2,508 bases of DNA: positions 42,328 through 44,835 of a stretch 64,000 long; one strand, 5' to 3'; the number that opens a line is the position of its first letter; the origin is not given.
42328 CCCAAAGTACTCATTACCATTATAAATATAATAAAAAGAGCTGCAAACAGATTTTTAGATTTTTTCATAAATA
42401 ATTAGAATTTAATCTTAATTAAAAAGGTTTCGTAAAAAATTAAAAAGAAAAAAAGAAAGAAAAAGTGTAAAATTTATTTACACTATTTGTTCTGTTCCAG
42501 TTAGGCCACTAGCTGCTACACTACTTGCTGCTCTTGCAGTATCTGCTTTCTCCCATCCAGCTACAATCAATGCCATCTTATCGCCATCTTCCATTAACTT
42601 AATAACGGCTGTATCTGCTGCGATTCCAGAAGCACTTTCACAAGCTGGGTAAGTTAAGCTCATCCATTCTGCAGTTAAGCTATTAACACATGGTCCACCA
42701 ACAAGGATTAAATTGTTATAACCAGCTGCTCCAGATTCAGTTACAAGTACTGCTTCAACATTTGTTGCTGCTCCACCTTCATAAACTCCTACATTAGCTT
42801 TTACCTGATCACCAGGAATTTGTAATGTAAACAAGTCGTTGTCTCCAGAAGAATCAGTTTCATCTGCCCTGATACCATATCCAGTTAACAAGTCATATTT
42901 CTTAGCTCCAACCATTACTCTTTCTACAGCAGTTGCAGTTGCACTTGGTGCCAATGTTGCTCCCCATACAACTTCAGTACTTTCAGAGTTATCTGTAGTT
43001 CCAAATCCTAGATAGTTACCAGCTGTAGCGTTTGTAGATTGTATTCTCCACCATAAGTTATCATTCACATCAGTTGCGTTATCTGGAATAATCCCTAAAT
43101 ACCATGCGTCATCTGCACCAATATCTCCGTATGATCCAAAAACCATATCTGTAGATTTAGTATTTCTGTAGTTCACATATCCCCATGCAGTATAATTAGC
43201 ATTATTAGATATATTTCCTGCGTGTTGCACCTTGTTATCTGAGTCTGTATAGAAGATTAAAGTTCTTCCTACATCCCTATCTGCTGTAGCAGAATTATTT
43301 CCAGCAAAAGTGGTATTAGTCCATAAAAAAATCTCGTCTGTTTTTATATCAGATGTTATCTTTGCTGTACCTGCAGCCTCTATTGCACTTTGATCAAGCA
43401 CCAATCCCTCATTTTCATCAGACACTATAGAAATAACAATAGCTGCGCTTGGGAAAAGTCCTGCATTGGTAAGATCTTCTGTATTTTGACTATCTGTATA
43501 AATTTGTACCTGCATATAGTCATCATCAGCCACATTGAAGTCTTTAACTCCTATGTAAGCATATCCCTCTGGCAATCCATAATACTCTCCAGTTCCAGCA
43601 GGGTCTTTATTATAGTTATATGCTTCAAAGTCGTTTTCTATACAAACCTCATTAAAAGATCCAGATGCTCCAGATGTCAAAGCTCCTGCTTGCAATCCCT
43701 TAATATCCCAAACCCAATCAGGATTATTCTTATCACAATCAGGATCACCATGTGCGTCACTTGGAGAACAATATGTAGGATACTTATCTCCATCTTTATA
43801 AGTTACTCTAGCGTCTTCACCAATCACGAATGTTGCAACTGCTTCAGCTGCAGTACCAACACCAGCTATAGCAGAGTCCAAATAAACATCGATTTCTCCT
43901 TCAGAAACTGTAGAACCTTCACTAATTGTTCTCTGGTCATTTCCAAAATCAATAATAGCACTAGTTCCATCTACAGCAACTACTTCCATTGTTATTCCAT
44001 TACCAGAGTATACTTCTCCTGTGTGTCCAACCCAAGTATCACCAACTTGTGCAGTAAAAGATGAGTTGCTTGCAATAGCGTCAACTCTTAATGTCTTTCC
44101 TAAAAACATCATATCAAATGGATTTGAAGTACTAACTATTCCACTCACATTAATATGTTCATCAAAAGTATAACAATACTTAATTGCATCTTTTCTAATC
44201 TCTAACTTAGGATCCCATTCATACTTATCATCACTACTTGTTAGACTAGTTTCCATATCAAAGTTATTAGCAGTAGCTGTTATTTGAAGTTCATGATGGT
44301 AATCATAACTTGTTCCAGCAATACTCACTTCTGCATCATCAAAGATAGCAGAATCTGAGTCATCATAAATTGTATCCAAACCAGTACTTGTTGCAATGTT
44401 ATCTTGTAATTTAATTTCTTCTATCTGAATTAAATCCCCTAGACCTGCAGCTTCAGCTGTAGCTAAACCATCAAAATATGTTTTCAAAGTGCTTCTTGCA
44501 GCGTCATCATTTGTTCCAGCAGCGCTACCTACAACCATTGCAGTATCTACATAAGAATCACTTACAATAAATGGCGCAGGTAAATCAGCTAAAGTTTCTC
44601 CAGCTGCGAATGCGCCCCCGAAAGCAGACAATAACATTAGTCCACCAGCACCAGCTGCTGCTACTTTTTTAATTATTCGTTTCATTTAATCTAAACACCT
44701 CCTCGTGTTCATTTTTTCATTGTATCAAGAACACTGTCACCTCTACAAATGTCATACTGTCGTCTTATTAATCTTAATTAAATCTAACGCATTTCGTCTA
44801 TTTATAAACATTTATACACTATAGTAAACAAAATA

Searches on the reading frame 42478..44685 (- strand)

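Call 53: search_protein_families(library=pfam, proteins=[window:42478-44685:-], max_evalue=0.00001)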
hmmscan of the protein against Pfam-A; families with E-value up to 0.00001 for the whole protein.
window:42478-44685:- (735 aa): 1 family
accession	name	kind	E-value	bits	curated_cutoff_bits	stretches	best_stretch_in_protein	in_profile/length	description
PF05124.17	S_layer_C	-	1.1e-08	35.4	23.9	1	126-723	83-173/177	S-layer like family, outer domain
